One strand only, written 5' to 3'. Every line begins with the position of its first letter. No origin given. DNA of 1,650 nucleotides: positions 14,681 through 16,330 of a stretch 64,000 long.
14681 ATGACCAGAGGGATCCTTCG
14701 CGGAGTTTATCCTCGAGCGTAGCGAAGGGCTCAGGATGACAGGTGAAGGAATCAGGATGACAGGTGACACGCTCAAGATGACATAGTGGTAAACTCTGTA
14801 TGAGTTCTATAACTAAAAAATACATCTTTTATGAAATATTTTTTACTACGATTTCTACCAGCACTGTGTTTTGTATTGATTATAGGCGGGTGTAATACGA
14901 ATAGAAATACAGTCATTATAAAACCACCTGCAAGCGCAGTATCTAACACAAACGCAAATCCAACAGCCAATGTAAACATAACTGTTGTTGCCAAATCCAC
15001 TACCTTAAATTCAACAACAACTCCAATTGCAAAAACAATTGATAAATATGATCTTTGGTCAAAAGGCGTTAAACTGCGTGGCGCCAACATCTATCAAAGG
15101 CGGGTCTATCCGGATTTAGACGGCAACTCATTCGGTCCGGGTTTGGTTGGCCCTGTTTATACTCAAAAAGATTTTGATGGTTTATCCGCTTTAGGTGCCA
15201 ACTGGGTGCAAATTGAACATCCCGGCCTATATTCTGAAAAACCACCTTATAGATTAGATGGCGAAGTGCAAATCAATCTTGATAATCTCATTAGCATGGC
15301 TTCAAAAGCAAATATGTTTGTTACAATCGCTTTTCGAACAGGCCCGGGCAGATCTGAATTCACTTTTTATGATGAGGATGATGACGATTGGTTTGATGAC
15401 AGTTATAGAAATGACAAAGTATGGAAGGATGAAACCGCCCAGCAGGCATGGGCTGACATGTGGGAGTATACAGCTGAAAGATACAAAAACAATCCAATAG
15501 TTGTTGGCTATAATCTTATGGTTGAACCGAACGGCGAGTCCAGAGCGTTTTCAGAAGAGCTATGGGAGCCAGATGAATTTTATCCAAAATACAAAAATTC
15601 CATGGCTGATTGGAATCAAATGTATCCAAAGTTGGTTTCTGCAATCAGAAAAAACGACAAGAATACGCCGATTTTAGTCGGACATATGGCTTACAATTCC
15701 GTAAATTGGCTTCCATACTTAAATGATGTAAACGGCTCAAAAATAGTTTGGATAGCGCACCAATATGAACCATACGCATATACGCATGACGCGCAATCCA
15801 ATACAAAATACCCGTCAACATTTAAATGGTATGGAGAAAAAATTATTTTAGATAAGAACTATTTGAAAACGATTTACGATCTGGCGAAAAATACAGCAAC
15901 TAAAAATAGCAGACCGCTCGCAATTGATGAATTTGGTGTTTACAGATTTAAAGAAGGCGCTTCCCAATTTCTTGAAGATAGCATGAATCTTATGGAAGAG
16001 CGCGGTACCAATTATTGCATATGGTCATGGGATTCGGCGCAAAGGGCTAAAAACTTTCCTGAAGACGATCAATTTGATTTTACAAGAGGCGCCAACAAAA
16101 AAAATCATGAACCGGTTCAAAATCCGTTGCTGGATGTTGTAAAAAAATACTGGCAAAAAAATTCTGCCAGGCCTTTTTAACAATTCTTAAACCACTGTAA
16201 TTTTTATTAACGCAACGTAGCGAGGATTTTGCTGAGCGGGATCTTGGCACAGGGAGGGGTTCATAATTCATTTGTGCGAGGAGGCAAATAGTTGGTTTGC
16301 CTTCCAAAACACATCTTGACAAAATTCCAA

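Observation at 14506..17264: Inverted pair of a second MITE family brackets a GH5-lipoprotein / GT2 two-gene cassette (composite-transposon-like)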

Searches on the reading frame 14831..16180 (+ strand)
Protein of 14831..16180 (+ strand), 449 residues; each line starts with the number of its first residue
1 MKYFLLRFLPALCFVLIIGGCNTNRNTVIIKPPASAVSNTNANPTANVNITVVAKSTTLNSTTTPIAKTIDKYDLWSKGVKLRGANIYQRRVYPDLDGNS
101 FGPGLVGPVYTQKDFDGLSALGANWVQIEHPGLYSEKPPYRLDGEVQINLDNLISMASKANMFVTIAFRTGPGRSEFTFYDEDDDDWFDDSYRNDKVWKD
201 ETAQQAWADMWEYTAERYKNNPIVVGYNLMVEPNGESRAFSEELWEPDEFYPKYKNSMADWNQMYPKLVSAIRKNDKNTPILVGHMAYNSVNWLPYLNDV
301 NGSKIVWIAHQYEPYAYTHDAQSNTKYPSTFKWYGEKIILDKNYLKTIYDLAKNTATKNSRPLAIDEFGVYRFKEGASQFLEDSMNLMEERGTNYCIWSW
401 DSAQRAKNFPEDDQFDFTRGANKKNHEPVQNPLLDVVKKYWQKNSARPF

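Call 8: search_protein_families(library=pfam, proteins=[window:14831-16180:+])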
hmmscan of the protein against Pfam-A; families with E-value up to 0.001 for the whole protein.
window:14831-16180:+ (449 aa): 1 family
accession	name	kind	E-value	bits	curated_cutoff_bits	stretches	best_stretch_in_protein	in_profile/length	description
PF00150.24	Cellulase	-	2.4e-23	83.5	23.5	1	111-403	23-271/272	Cellulase (glycosyl hydrolase family 5)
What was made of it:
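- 14831..16180 (+): GH5-family glycoside hydrolase, 449 aa, with a lipobox-like N-terminus. Substrate unknown. Call 8 (PF00150 E 2.4e-23).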

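Call 11: find_encoding_contigs(protein=window:14831-16180:+, flank=10000, max_places=10)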
Protein window:14831-16180:+ (449 aa): no gene with exactly this product is on record in the collection.

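Call 14: find_homologous_proteins(query=window:14831-16180:+)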
Query window:14831-16180:+ (449 aa): 481 proteins with E <= 0.001 among 2546 candidates; the best 120 are listed.
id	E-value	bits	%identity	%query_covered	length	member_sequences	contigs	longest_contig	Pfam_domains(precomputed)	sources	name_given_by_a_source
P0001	0.0e+0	1057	100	100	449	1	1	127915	PF00150.25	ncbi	ncbi:MAG: cellulase family glycosylhydrolase [bacterium]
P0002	1.4e-194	665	72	86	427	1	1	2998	PF00150.25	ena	-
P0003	9.4e-188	643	69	88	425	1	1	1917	PF00150.25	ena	-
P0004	3.0e-176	605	64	89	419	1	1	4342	PF00150.25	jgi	jgi:hypothetical protein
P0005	4.8e-159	548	55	96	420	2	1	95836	PF00150.25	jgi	-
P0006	3.0e-158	546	54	100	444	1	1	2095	PF00150.25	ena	-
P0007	1.4e-126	441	47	94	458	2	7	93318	PF00150.25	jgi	-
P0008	5.1e-126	439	49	84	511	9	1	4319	PF00150.25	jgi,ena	-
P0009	6.8e-126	439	46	98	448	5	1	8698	PF00150.25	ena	-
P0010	1.4e-124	435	45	95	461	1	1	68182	PF00150.25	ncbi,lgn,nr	ncbi:MAG: cellulase family glycosylhydrolase [Anaerolineae bacterium]|nr:cellulase family glycosylhy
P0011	7.7e-124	432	51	84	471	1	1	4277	PF00150.25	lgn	-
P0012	1.3e-123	431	47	90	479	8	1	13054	PF00150.25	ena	-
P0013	1.9e-123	431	52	85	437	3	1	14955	PF00150.25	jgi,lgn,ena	-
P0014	2.0e-123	431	50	85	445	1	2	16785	PF00150.25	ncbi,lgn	-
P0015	2.9e-123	430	49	86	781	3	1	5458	PF00150.25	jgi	-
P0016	3.7e-123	430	46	97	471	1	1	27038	PF00150.25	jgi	-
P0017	5.6e-123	429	50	85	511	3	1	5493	PF00150.25,PF18962.8,PF13860.13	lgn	-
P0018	1.0e-122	428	48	89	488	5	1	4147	PF00150.25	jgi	jgi:hypothetical protein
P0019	1.2e-122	428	48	88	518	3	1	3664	PF00150.25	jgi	-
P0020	1.2e-122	428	45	98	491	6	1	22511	PF00150.25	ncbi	-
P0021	2.6e-122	427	50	85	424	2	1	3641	PF00150.25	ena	-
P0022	6.0e-122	426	49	84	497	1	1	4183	PF00150.25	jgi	jgi:hypothetical protein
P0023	7.1e-122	426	49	86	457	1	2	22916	PF00150.25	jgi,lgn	-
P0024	1.0e-121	425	48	87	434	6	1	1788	PF00150.25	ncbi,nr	ncbi:MAG: cellulase family glycosylhydrolase [Chloroflexota bacterium]|nr:cellulase family glycosylh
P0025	1.1e-121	425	49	85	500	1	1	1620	PF00150.25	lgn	-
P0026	1.3e-121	425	47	89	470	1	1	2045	PF00150.25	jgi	-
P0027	1.4e-121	425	45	99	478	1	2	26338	PF00150.25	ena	-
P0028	2.4e-121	424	49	85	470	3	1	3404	PF00150.25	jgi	-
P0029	2.8e-121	424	49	85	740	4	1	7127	PF00150.25,PF03537.20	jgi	-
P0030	3.7e-121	423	45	98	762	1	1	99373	PF00150.25,PF03537.20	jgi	jgi:cysteinyl-tRNA synthetase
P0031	3.8e-121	423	49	85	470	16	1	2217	PF00150.25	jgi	-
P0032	3.9e-121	423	49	84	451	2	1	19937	PF00150.25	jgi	-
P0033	4.4e-121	423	45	97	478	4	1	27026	PF00150.25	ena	-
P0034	7.3e-121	422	46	94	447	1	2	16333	PF00150.25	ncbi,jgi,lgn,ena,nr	ncbi:MAG: hypothetical protein CVU38_04005 [Chloroflexi bacterium HGW-Chloroflexi-1]|nr:MAG: hypothe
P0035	1.1e-120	422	48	89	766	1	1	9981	PF00150.25,PF00188.33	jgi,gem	-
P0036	1.6e-120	421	45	99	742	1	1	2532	PF00150.25,PF03537.20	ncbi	-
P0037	2.0e-120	421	50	85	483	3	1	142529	PF00150.25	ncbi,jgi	ncbi:MAG: cellulase family glycosylhydrolase [Candidatus Methanofastidiosia archaeon]|jgi:hypothetic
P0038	2.0e-120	421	49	86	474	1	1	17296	PF00150.25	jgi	-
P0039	2.7e-120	420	47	84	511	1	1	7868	PF00150.25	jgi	jgi:hypothetical protein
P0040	2.8e-120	420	48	86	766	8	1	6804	PF00150.25,PF00188.33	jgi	jgi:uncharacterized protein YkwD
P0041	3.3e-120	420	48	84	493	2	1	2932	PF00150.25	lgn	-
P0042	3.7e-120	420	46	97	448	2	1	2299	PF00150.25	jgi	jgi:hypothetical protein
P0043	4.5e-120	420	51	84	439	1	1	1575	PF00150.25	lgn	-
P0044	5.6e-120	419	49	85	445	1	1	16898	PF00150.25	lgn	-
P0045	5.9e-120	419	48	89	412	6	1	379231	PF00150.25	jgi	jgi:hypothetical protein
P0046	1.2e-119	418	49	84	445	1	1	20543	PF00150.25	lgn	-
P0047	1.2e-119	418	50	84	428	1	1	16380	PF00150.25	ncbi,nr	ncbi:MAG: cellulase family glycosylhydrolase [Acidobacteria bacterium]|nr:cellulase family glycosylh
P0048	1.3e-119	418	50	84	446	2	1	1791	PF00150.25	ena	-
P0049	1.6e-119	418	49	84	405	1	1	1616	PF00150.25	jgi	-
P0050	2.0e-119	418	50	85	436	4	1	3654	PF00150.25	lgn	-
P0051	3.2e-119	417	49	84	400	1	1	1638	PF00150.25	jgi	jgi:hypothetical protein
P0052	3.2e-119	417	47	90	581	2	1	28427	PF00150.25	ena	-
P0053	5.8e-119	416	47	88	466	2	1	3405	PF00150.25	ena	-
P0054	6.7e-119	416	46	91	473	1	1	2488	PF00150.25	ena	-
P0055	1.6e-118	415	44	97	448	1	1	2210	PF00150.25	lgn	-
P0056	2.8e-118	414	50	81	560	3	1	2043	PF00150.25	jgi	jgi:hypothetical protein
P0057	3.5e-118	413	44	96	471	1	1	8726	PF00150.25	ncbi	-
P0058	3.9e-118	413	48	85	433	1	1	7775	PF00150.25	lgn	-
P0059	4.1e-118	413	48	85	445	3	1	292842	PF00150.25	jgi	jgi:hypothetical protein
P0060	6.9e-118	413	48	84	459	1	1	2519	PF00150.25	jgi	-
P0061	7.6e-118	412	49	84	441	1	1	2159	PF00150.25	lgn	-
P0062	7.8e-118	412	48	85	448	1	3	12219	PF00150.25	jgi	jgi:hypothetical protein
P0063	8.5e-118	412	44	97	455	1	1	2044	PF00150.25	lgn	-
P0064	9.1e-118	412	50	84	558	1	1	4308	PF00150.25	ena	-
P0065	1.2e-117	412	48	86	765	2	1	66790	PF00150.25,PF03537.20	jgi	-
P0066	1.2e-117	412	45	98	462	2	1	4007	PF00150.25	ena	-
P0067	1.5e-117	411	50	84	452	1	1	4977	PF00150.25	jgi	jgi:hypothetical protein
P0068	1.6e-117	411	46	99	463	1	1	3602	PF00150.25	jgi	jgi:hypothetical protein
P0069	1.8e-117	411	46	90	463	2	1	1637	PF00150.25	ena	-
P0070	2.0e-117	411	49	85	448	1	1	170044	PF00150.25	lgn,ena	-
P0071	2.1e-117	411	48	87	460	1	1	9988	PF00150.25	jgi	jgi:hypothetical protein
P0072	2.2e-117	411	46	86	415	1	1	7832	PF00150.25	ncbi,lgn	-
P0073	3.1e-117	410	45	98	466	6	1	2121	PF00150.25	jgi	-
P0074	3.2e-117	410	47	91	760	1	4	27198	PF00150.25,PF03537.20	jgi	jgi:uncharacterized protein (TIGR01370 family)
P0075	5.8e-117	409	47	89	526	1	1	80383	PF00150.25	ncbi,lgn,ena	-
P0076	6.9e-117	409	45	89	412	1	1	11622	PF00150.25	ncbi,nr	ncbi:MAG: cellulase family glycosylhydrolase [Acidobacteria bacterium]|nr:cellulase family glycosylh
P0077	7.4e-117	409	48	84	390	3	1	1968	PF00150.25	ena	-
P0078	8.3e-117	409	44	98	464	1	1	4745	PF00150.25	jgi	jgi:hypothetical protein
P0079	8.7e-117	409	47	85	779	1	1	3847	PF00150.25,PF00188.33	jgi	jgi:hypothetical protein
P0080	8.8e-117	409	49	84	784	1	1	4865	PF00150.25,PF00404.25,PF25182.2,PF13472.13,PF00657.29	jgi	-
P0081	9.6e-117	409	49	83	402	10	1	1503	PF00150.25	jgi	jgi:hypothetical protein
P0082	1.0e-116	409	45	95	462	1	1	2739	PF00150.25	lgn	-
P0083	1.0e-116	409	44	99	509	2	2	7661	PF00150.25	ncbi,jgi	-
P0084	1.1e-116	409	47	85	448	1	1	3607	PF00150.25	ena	-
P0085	1.4e-116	408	47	85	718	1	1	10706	PF00150.25,PF03537.20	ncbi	-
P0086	1.5e-116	408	48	84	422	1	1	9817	PF00150.25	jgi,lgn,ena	-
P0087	1.6e-116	408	48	84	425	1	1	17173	PF00150.25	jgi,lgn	jgi:hypothetical protein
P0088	1.8e-116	408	48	86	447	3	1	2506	PF00150.25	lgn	-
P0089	2.2e-116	408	43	96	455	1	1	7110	PF00150.25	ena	-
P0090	2.7e-116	407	47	87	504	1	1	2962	PF00150.25,PF00801.27,PF18911.7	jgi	-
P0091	2.8e-116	407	48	85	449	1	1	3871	PF00150.25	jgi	jgi:hypothetical protein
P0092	2.9e-116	407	45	89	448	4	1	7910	PF00150.25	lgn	-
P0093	4.1e-116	407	47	84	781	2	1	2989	PF00150.25,PF03537.20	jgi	jgi:uncharacterized protein (TIGR01370 family)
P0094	4.4e-116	407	47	84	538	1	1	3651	PF00150.25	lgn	-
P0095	6.1e-116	406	49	84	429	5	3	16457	PF00150.25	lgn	-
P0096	6.2e-116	406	48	86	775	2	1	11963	PF00150.25,PF03537.20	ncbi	-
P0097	6.7e-116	406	46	89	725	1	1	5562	PF00150.25,PF03537.20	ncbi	ncbi:MAG: hypothetical protein E3J64_09725, partial [Anaerolineales bacterium]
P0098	6.9e-116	406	44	98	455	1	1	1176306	PF00150.25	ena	-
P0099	8.3e-116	406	48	86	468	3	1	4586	PF00150.25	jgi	-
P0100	9.0e-116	406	48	88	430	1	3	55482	PF00150.25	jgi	-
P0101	9.4e-116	405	46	91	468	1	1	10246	PF00150.25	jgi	jgi:hypothetical protein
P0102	1.1e-115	405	47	85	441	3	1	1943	PF00150.25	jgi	jgi:hypothetical protein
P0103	1.4e-115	405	47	90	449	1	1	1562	PF00150.25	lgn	-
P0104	1.6e-115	405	47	84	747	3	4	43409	PF00150.25,PF03537.20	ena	-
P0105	2.1e-115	404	46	88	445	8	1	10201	PF00150.25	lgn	-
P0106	2.6e-115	404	48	84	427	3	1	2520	PF00150.25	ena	-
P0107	3.8e-115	404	43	98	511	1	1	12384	PF00150.25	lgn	-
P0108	3.8e-115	403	48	85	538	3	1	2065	PF00150.25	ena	-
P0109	5.4e-115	403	46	84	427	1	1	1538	PF00150.25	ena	-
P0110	6.9e-115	403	43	99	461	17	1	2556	PF00150.25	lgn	-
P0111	8.8e-115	402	47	87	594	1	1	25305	PF00150.25,PF03425.20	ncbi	-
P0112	1.0e-114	402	45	100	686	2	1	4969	PF00150.25,PF03537.20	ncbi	-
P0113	1.1e-114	402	46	84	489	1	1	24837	PF00150.25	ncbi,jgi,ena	-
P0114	1.2e-114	402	48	84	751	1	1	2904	PF00150.25,PF03537.20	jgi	jgi:cysteinyl-tRNA synthetase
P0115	1.4e-114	402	48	85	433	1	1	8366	PF00150.25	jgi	jgi:hypothetical protein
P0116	1.7e-114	401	46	84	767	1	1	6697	PF00150.25,PF22629.3,PF01842.32,PF19571.6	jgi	-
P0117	1.7e-114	401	49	84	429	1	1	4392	PF00150.25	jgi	jgi:hypothetical protein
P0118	2.6e-114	401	48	85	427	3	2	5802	PF00150.25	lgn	-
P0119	2.9e-114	401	45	93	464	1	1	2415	PF00150.25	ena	-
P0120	3.0e-114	401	45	92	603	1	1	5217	PF00150.25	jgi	-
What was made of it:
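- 14831..16180 (+): Call 14 (identical protein from an NCBI MAG, contig 127,915 nt).
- The source is a metagenome-assembled genome (call 14).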

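Call 15: find_encoding_contigs(protein=P0001, flank=10000, max_places=4)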
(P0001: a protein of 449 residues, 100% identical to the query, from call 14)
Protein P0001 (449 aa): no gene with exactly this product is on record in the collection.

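Call 16: find_encoding_contigs(protein=P0005, flank=10000, max_places=4)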
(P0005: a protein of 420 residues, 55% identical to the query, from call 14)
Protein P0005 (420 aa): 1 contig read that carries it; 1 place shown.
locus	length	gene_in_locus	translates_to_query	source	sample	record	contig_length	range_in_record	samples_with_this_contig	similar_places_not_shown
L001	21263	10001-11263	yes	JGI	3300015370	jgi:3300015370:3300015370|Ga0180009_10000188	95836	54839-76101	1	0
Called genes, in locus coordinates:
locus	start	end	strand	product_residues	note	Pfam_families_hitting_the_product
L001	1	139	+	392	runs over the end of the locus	PF22025:ThiI_fer, PF02926:THUMP, PF02568:ThiI, PF06508:QueC (faint)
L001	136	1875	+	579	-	PF09972:DUF2207, PF20990:DUF2207_C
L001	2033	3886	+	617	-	PF01839:FG-GAP (faint), PF13517:FG-GAP_3 (weak), PF03537:Glyco_hydro_114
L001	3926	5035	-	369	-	PF00135:COesterase, PF20434:BD-FAE, PF07859:Abhydrolase_3, PF00326:Peptidase_S9, PF01738:DLH (faint)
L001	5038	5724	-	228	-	PF02592:Vut_1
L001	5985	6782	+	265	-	-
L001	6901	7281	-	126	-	-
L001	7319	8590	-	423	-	PF00768:Peptidase_S11, PF13354:Beta-lactamase2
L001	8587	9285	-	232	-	-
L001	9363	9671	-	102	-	-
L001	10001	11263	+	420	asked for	PF00150:Cellulase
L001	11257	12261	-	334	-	-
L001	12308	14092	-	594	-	PF00664:ABC_membrane, PF00005:ABC_tran, PF13304:AAA_21 (faint)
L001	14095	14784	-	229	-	PF08713:DNA_alkylation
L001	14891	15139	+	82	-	-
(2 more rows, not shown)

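Call 17: find_encoding_contigs(protein=P0004, flank=10000, max_places=4)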
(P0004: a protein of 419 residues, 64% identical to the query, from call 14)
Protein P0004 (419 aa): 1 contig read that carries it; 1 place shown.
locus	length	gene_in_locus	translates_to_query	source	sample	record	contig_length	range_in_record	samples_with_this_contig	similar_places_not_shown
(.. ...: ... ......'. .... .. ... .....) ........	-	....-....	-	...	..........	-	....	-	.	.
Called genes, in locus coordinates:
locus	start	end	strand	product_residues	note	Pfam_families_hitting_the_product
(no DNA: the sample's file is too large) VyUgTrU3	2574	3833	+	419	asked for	PF00150:Cellulase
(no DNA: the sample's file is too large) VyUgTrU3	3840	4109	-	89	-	PF01713:Smr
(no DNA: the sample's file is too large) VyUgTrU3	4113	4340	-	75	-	?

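Call 18: find_encoding_contigs(protein=P0002, flank=10000, max_places=4)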
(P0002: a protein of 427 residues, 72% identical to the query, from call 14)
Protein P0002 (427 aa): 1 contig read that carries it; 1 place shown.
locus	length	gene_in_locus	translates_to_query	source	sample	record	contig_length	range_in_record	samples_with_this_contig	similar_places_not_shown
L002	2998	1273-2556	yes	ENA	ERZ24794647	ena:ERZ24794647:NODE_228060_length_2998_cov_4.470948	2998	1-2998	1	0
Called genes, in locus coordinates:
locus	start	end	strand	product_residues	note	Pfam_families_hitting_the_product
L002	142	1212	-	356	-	PF03537:Glyco_hydro_114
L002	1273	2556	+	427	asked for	PF00150:Cellulase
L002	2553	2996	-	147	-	?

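Call 65: find_encoding_contigs(protein=P0003, flank=3000, max_places=3)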
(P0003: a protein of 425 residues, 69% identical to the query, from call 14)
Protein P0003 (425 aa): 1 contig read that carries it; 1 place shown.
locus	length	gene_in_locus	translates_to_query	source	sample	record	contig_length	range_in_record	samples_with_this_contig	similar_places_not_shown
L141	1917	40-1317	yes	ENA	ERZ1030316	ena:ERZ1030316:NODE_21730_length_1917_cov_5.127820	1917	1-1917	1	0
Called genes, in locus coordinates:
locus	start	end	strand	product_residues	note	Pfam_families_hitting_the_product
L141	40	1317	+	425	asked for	PF00150:Cellulase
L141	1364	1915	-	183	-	?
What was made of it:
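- On Composite transposon / TIME-COMP-like unit: The pair without the repeats exists elsewhere (calls 18, 65).
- Relatives express the same pair without the elements (calls 18, 65).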

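Call 79: search_protein_families(library=ncbifam, proteins=[window:14831-16180:+], max_evalue=0.01)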
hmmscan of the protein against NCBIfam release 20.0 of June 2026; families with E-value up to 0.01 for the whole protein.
window:14831-16180:+ (449 aa): 0 families

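Call 84: search_solved_structures(query=window:14831-16180:+, max_evalue=0.001)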
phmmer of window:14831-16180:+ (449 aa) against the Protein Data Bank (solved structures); distinct sequences matched with E-value up to 0.001: 21.
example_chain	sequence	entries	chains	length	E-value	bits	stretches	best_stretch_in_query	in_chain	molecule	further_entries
6kdd_A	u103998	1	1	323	3.3e-12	49.2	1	254-400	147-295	Endoglucanase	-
8b3y_A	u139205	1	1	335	6.7e-12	48.2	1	196-398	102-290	Endoglucanase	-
8ag9_A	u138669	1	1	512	2.9e-11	46.1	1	196-398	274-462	Endoglucanase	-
8anx_AAA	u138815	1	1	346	3.4e-11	45.9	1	196-398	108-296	Endoglucanase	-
3amc_A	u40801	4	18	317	3.2e-10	42.6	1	207-400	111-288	Endoglucanase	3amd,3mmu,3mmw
3nco_A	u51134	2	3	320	4.2e-10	42.3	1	256-400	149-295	Endoglucanase FnCel5A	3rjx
3rjy_A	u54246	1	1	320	4.2e-10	42.3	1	256-400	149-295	Endoglucanase FnCel5A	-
7vt5_A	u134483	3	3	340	5.4e-10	41.9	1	204-398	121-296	Endoglucanase H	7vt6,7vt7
3amg_A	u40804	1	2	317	1.6e-09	40.3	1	259-400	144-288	Endoglucanase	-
9ku5_A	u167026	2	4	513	1.9e-09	40.1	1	119-401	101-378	Glycoside hydrolase | Putative beta-xylosidase GE32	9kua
3azr_A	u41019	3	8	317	2e-09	40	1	207-400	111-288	Endoglucanase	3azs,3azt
3aof_A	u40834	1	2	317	2.2e-09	39.9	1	258-400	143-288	Endoglucanase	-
5byw_A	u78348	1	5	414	5.2e-08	35.4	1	180-398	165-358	Endoglucanase H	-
1cec_A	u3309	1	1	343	9e-07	31.3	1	191-336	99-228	ENDOGLUCANASE CELC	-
7vt8_A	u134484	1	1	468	1e-06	31.1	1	204-322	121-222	Endoglucanase H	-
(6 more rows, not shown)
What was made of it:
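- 14831..16180 (+): Call 84 (distant to solved endoglucanases, best E 3e-12).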
